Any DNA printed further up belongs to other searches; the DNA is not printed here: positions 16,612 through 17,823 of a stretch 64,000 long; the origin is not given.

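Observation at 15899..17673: Paralogue pair with a conserved non-canonical cysteine array replacing the first ferredoxin motif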

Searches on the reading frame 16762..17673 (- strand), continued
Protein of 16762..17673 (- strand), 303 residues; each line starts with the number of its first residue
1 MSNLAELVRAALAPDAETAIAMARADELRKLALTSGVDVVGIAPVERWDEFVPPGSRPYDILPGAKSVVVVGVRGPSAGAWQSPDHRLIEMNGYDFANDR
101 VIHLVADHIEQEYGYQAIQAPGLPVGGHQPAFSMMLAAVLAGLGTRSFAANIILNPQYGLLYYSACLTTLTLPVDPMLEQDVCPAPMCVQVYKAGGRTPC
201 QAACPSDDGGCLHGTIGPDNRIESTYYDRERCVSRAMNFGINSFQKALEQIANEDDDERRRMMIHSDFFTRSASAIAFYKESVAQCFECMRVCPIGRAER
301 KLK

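Call 29: search_protein_families(library=pfam, proteins=[P0248, P0261, P0321, P0336, P0308, P0304, P0345, P0289, P0243], max_evalue=0.01)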
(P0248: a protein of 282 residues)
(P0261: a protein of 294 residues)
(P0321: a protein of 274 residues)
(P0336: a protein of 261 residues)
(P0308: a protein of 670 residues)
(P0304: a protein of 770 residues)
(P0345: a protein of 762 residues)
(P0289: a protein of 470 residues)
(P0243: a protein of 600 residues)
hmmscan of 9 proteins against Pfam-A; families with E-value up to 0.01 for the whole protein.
P0248 (282 aa): 0 families

P0261 (294 aa): 4 families
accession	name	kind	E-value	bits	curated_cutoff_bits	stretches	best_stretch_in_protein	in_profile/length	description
PF13484.11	Fer4_16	-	0.0014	19.8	30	0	193-215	7-32/66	4Fe-4S double cluster binding domain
PF12838.12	Fer4_7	-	0.0029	18.5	27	0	192-223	6-39/52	4Fe-4S dicluster domain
PF13187.11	Fer4_9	-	0.0054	17.2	27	0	193-222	7-37/52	4Fe-4S dicluster domain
PF00037.32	Fer4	-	0.0081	16.4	21.1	0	193-204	13-24/24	4Fe-4S binding domain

P0321 (274 aa): 4 families
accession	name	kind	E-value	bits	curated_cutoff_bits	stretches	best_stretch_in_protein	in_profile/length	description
PF13484.11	Fer4_16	-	0.00034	21.8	30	0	175-260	4-65/66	4Fe-4S double cluster binding domain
PF12838.12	Fer4_7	-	0.00087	20.2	27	0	175-195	4-24/52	4Fe-4S dicluster domain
PF00037.32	Fer4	-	0.0016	18.6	21.1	0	175-188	10-23/24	4Fe-4S binding domain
PF13187.11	Fer4_9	-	0.0028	18.1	27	0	175-188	4-17/52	4Fe-4S dicluster domain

P0336 (261 aa): 13 families
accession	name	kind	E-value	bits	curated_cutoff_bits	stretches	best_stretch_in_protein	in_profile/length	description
PF13484.11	Fer4_16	-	2.2e-08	35.2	30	1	169-198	2-32/66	4Fe-4S double cluster binding domain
PF00037.32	Fer4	-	4.8e-08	32.9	21.1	1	167-185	6-24/24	4Fe-4S binding domain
PF12838.12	Fer4_7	-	1.1e-06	29.4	27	1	169-257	2-51/52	4Fe-4S dicluster domain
PF12837.12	Fer4_6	-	3e-06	27.4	25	1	166-184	6-24/24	4Fe-4S binding domain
PF13187.11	Fer4_9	-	3.5e-06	27.4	27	0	167-184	35-52/52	4Fe-4S dicluster domain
PF14697.11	Fer4_21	-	1.1e-05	25.9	35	0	163-184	35-57/59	4Fe-4S dicluster domain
PF13237.11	Fer4_10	-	8.1e-05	22.9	25.5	0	164-186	4-28/53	4Fe-4S dicluster domain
PF12800.12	Fer4_4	-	0.00027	21.5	24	0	246-257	6-17/17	4Fe-4S binding domain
PF25160.1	LdpA_Fe-S-bd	-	0.00076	19.6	27.6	0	162-186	21-45/49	LdpA Fe-S cluster-binding domain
PF12797.12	Fer4_2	-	0.0011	19.2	24.5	0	167-180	8-21/22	4Fe-4S binding domain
PF12798.12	Fer4_3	-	0.0013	19.9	27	0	245-257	2-14/15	4Fe-4S binding domain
PF13746.11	Fer4_18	-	0.0023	18.5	27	0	165-183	57-75/114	4Fe-4S dicluster domain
PF17179.9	Fer4_22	-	0.0045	18.2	27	0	169-256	5-93/95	4Fe-4S dicluster domain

P0308 (670 aa): 11 families
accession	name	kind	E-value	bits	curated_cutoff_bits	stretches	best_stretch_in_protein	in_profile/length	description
PF13484.11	Fer4_16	-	8.1e-10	39.8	30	1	523-609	4-65/66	4Fe-4S double cluster binding domain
PF25160.1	LdpA_Fe-S-bd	-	3.4e-08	33.6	27.6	0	164-188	21-43/49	LdpA Fe-S cluster-binding domain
PF13237.11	Fer4_10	-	1.6e-06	28.4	25.5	0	598-618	10-31/53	4Fe-4S dicluster domain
PF13187.11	Fer4_9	-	3.3e-05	24.2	27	0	169-187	35-51/52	4Fe-4S dicluster domain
PF12837.12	Fer4_6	-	4.4e-05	23.7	25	0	166-187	4-23/24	4Fe-4S binding domain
PF14697.11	Fer4_21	-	4.8e-05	23.8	35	0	598-609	42-53/59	4Fe-4S dicluster domain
PF12838.12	Fer4_7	-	6.6e-05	23.7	27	0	523-610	4-51/52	4Fe-4S dicluster domain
PF12798.12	Fer4_3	-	0.0005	21.1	27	0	598-610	2-14/15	4Fe-4S binding domain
PF17179.9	Fer4_22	-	0.00084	20.6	27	0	595-609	79-93/95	4Fe-4S dicluster domain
PF13183.11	Fer4_8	-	0.003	18.5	27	0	523-610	7-67/68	4Fe-4S dicluster domain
PF00037.32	Fer4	-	0.0065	16.7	21.1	0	524-536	11-23/24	4Fe-4S binding domain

P0304 (770 aa): 7 families
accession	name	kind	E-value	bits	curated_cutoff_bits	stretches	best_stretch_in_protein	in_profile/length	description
PF12837.12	Fer4_6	-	1.2e-07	31.7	25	2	188-205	6-23/24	4Fe-4S binding domain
PF08331.15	QueG_DUF1730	-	2.1e-07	31.2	25.1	0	48-67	3-22/77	Epoxyqueuosine reductase QueG, DUF1730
PF13484.11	Fer4_16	-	6.9e-07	30.4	30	2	191-225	2-34/66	4Fe-4S double cluster binding domain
PF13183.11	Fer4_8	-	0.00025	21.9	27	0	184-204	47-67/68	4Fe-4S dicluster domain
PF00037.32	Fer4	-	0.0003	20.9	21.1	0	188-206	5-23/24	4Fe-4S binding domain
PF12838.12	Fer4_7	-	0.006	17.5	27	0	191-216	2-31/52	4Fe-4S dicluster domain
PF13237.11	Fer4_10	-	0.0081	16.5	25.5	0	188-217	6-26/53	4Fe-4S dicluster domain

P0345 (762 aa): 3 families
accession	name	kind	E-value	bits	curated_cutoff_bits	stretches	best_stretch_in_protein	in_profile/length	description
PF13484.11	Fer4_16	-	0.00026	22.1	30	1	650-668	2-20/66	4Fe-4S double cluster binding domain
PF12838.12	Fer4_7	-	0.00027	21.8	27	1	650-670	2-22/52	4Fe-4S dicluster domain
PF08331.15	QueG_DUF1730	-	0.0034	17.7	25.1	0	37-56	3-22/77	Epoxyqueuosine reductase QueG, DUF1730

P0289 (470 aa): 8 families
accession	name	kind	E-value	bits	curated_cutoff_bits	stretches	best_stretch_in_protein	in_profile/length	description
PF12838.12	Fer4_7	-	3.8e-10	40.5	27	2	166-223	4-51/52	4Fe-4S dicluster domain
PF13484.11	Fer4_16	-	9e-10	39.6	30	1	413-469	4-65/66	4Fe-4S double cluster binding domain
PF00037.32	Fer4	-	7.7e-07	29.1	21.1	0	212-223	10-21/24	4Fe-4S binding domain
PF12837.12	Fer4_6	-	4.1e-06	26.9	25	0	212-223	11-22/24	4Fe-4S binding domain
PF13187.11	Fer4_9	-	7.5e-06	26.3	27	1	413-468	4-48/52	4Fe-4S dicluster domain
PF12798.12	Fer4_3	-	3.1e-05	24.9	27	0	212-223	3-14/15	4Fe-4S binding domain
PF12800.12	Fer4_4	-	6.2e-05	23.4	24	0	212-223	6-17/17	4Fe-4S binding domain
PF13237.11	Fer4_10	-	0.00046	20.5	25.5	0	212-227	11-22/53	4Fe-4S dicluster domain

P0243 (600 aa): 0 families

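Call 37: find_related_loci(query=A1, collection=genome_contigs, flank=10000)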
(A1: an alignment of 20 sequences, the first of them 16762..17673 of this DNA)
Query A1 (303 aa) in genome_contigs; peptide patterns used: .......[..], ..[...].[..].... (x = any residue, [..] = any of these).
566 stretches matched a pattern; 452 encode a relative of the query (tblastn E <= 1e-3); the best 80 are kept; 80 distinct loci.
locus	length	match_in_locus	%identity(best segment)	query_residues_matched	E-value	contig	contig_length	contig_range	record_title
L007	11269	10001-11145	97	1-303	0e+0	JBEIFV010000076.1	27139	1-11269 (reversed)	MAG: Burkholderiales bacterium isolate Sample-102-S76-bin-101 Sample_102_S76-bin_101-k141_1268991, whole genome shotgun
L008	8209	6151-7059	95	1-303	0e+0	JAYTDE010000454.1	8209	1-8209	MAG: Burkholderiales bacterium isolate GFS_1658 GFS_1658_453, whole genome shotgun sequence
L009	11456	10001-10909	93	1-303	0e+0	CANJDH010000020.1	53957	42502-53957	MAG: Burkholderiales bacterium isolate RH-20apr16-384 genome assembly, contig: RH-20APR16-C715, whole genome shotgun seq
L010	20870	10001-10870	93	14-303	0e+0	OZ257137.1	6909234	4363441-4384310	MAG: Burkholderiales bacterium isolate 128e66b9-d80d-4fbb-ab6b-9336eb2d31d1 genome assembly, chromosome: 1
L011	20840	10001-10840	94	24-303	0e+0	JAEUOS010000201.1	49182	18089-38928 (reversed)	MAG: Burkholderiales bacterium isolate new MAG-205 k141_4407689, whole genome shotgun sequence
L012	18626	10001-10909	90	1-303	0e+0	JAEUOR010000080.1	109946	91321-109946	MAG: Burkholderiales bacterium isolate new MAG-204 k141_1017131, whole genome shotgun sequence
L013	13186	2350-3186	86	25-303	6e-166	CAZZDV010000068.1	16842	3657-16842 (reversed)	MAG TPA_asm: uncultured Bordetella sp. isolate SRP128246_co1_109 genome assembly, contig: NODE_7458_length_16842_cov_15.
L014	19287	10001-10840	76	24-303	1e-149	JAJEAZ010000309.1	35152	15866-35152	MAG: Alphaproteobacteria bacterium isolate jk18x7bins.95 k141_2603154, whole genome shotgun sequence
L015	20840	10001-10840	76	24-303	9e-150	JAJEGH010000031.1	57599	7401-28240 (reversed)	MAG: Alphaproteobacteria bacterium isolate p16x44bins.53 k141_1868168, whole genome shotgun sequence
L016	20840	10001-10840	76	24-303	2e-148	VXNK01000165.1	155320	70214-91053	MAG: Rhodospirillaceae bacterium isolate SB0661_bin_7 NODE_115_length_155320_cov_36.354871, whole genome shotgun sequenc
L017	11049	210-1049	76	24-303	3e-147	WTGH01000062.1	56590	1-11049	MAG: Rhodospirillaceae bacterium isolate CO36386bin_9 NODE_359_length_56590_cov_37.962943, whole genome shotgun sequence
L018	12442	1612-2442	76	27-303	2e-147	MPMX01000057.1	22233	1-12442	MAG: Rhodospirillaceae bacterium bin65 NODE_3212_length_22233_cov_18.2818_ID_6423, whole genome shotgun sequence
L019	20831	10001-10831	75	27-303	2e-146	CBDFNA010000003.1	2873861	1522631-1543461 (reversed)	MAG: Alphaproteobacteria bacterium isolate 456df9e9-cc6a-4da3-9ba1-058004e9e0f4 genome assembly, contig: contig_3, whole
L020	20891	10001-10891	70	6-303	4e-146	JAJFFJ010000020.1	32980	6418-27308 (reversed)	MAG: Alphaproteobacteria bacterium isolate OFTM385 OFTM385_19, whole genome shotgun sequence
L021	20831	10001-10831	75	27-303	1e-145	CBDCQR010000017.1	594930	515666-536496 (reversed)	MAG: Alphaproteobacteria bacterium isolate 0c7eebbd-8401-49bd-bf8d-b91b5e99145f genome assembly, contig: contig_17, whol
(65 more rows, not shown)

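Call 46: find_encoding_contigs(protein=P0248, flank=8000, max_places=3)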
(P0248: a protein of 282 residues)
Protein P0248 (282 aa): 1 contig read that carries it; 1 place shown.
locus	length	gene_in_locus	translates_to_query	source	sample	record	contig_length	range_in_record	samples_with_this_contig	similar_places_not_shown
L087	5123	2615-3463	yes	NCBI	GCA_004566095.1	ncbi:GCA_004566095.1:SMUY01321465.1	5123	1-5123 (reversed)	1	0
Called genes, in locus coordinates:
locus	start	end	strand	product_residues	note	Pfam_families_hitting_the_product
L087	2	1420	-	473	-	?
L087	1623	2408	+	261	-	PF03328:HpcH_HpaI, PF15617:C-C_Bond_Lyase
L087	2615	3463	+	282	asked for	-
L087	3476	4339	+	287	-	-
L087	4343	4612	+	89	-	-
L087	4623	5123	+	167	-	?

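Call 48: find_encoding_contigs(protein=P0336, flank=8000, max_places=3)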
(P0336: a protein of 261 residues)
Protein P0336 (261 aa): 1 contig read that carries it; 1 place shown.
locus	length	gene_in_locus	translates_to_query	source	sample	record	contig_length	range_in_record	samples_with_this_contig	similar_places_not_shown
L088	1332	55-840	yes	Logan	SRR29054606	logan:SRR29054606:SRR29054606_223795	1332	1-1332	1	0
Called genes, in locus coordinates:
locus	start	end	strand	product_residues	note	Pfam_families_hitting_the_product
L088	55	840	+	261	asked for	PF13187:Fer4_9 (faint), PF14697:Fer4_21 (faint), PF00037:Fer4 (weak), PF12837:Fer4_6 (faint), PF12838:Fer4_7 (weak), PF13484:Fer4_16 (weak)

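Call 49: find_encoding_contigs(protein=P0308, flank=8000, max_places=3)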
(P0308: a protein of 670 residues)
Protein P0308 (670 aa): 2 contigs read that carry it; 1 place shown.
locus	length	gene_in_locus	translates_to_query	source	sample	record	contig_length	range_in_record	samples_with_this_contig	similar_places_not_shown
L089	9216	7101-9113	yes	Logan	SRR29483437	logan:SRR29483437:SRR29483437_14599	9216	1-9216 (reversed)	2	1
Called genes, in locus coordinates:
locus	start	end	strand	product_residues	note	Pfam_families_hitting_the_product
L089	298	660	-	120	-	-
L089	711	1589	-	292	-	PF01209:Ubie_methyltran, PF13489:Methyltransf_23, PF08241:Methyltransf_11, PF08242:Methyltransf_12, PF13649:Methyltransf_25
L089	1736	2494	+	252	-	-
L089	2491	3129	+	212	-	PF21347:DUF3108_like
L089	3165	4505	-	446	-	PF00270:DEAD, PF00271:Helicase_C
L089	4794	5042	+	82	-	-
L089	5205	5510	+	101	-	PF01850:PIN (weak)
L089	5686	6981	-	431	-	PF00501:AMP-binding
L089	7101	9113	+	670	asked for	PF13237:Fer4_10 (faint), PF25160:LdpA_Fe-S-bd (faint), PF13484:Fer4_16 (faint)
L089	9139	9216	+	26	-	?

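Call 58: search_protein_families(library=ncbifam, proteins=[P0304, P0345, P0308, P0336, P0321, P0248, P0261], max_evalue=0.001)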
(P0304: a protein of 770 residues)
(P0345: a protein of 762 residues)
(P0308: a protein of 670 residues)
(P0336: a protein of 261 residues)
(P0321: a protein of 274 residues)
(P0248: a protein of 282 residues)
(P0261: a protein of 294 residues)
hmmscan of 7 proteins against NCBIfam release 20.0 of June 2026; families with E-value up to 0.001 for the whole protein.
P0304 (770 aa): 13 families
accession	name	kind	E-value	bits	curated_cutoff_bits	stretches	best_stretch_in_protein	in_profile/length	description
TIGR02486.1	RDH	subfamily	4.5e-32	112.2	160.35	2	461-711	11-260/314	reductive dehalogenase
TIGR00276.1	TIGR00276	equivalog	5e-24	84.9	200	2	48-210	52-200/337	tRNA epoxyqueuosine(34) reductase QueG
NF038196.1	ferrodoxin_EFR1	subfamily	6e-06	26.5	75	0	663-682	214-233/242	EFR1 family ferrodoxin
NF045874.1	Vhu_polyferre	exception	2.2e-05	23.4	600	0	663-707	130-173/381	F420-non-reducing hydrogenase associated-polyferredoxin VhuB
TIGR02700.1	flavo_MJ0208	hypoth_equivalog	8.2e-05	22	251.35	0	662-700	149-187/234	dihydromethanopterin reductase (acceptor)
NF040763.1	FeFe_hydrog_A6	exception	9.1e-05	21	765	0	661-685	188-212/571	NADH-dependent [FeFe] hydrogenase, group A6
NF005745.0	PRK07569.1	equivalog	0.00011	21.6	333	0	185-229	186-230/238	bidirectional hydrogenase complex protein HoxU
NF043039.1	HgcAB_like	equivalog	0.00015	21.5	285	0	632-683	275-322/350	HgcAB-like fusion protein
TIGR02512.1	FeFe_hydrog_A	subfamily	0.00015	20.8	405.95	0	660-688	49-77/375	[FeFe] hydrogenase, group A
NF005503.0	PRK07118.1-2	equivalog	0.0004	19.7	252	0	663-698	214-249/292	RnfABCDGE type electron transport complex subunit B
NF006221.0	PRK08348.1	subfamily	0.00048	19.8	124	0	656-683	72-97/136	NADH-plastoquinone oxidoreductase subunit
TIGR02060.1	aprB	equivalog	0.00075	19.4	135.65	0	188-206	44-62/132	adenylyl-sulfate reductase subunit beta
TIGR04270.1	Rama_corrin_act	subfamily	0.00083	17.8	500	0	662-700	479-517/534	methylamine methyltransferase corrinoid protein reductive activase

P0345 (762 aa): 2 families
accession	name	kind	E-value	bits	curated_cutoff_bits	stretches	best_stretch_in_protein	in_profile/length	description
TIGR00276.1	TIGR00276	equivalog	7.9e-20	71.1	200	2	604-666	137-197/337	tRNA epoxyqueuosine(34) reductase QueG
TIGR02486.1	RDH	subfamily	7.6e-17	62.1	160.35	2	599-674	152-231/314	reductive dehalogenase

P0308 (670 aa): 3 families
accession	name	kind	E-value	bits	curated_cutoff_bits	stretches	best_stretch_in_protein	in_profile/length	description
TIGR00276.1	TIGR00276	equivalog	1.5e-27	96.5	200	2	120-201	131-210/337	tRNA epoxyqueuosine(34) reductase QueG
TIGR02486.1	RDH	subfamily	1.3e-20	74.5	160.35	2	47-191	86-225/314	reductive dehalogenase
NF045992.1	CircClkLdpA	equivalog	3.8e-05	22.9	450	0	599-641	139-181/360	circadian clock protein LdpA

P0336 (261 aa): 15 families
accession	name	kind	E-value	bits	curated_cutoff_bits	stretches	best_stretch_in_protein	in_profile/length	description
TIGR00276.1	TIGR00276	equivalog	1.7e-16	60.1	200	1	116-196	129-208/337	tRNA epoxyqueuosine(34) reductase QueG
TIGR02486.1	RDH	subfamily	3.8e-16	59.9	160.35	1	45-192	88-232/314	reductive dehalogenase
TIGR02060.1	aprB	equivalog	3.3e-06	27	135.65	0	165-193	43-71/132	adenylyl-sulfate reductase subunit beta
NF006808.0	PRK09326.1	equivalog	4.5e-05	22.5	444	0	164-190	9-35/341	F420H2 dehydrogenase subunit F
NF040616.1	F420_dehyd_FpoF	exception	5.8e-05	22.2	475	0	164-190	8-34/337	F420H2 dehydrogenase subunit FpoF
TIGR01971.1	NuoI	subfamily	0.0001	21.9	113.05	0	169-203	83-117/121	NADH-quinone oxidoreductase, chain I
NF040763.1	FeFe_hydrog_A6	exception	0.0001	20.8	765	0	160-189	181-210/571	NADH-dependent [FeFe] hydrogenase, group A6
NF005415.0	PRK06991.1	equivalog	0.00012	21.8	281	0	165-185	83-103/284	electron transport complex subunit RsxB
NF005745.0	PRK07569.1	equivalog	0.00017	21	333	0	166-189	189-212/238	bidirectional hydrogenase complex protein HoxU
NF038196.1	ferrodoxin_EFR1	subfamily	0.00018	21.7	75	0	165-190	182-208/242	EFR1 family ferrodoxin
NF004914.0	PRK06273.1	equivalog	0.00028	20.7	163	0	154-185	38-69/167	ferredoxin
NF003475.0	PRK05113.1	equivalog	0.00031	20.6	203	0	212-257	85-128/190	electron transport complex subunit RsxB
NF058577.1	FdxA_fam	equivalog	0.00037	20.6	65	0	167-188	7-28/52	4Fe-4S ferredoxin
TIGR01944.1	rnfB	subfamily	0.0004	20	68.7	0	237-256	108-127/190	RnfABCDGE type electron transport complex subunit B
NF005503.0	PRK07118.1-2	equivalog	0.00057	19.2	252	0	159-189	204-234/292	RnfABCDGE type electron transport complex subunit B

P0321 (274 aa): 2 families
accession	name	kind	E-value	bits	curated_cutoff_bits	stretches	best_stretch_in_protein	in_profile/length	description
TIGR00276.1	TIGR00276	equivalog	8.1e-12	44.8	200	1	118-199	129-208/337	tRNA epoxyqueuosine(34) reductase QueG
TIGR02486.1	RDH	subfamily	1.4e-11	44.9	160.35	1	125-259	156-277/314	reductive dehalogenase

P0248 (282 aa): 1 family
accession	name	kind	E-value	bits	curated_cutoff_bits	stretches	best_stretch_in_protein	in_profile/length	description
TIGR02486.1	RDH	subfamily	4.1e-05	23.6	160.35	1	50-162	89-199/314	reductive dehalogenase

P0261 (294 aa): 2 families
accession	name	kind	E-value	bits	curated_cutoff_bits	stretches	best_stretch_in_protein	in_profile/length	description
TIGR00276.1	TIGR00276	equivalog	2.8e-10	39.7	200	1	128-211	133-206/337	tRNA epoxyqueuosine(34) reductase QueG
TIGR02486.1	RDH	subfamily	1.4e-08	35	160.35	1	58-286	89-278/314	reductive dehalogenase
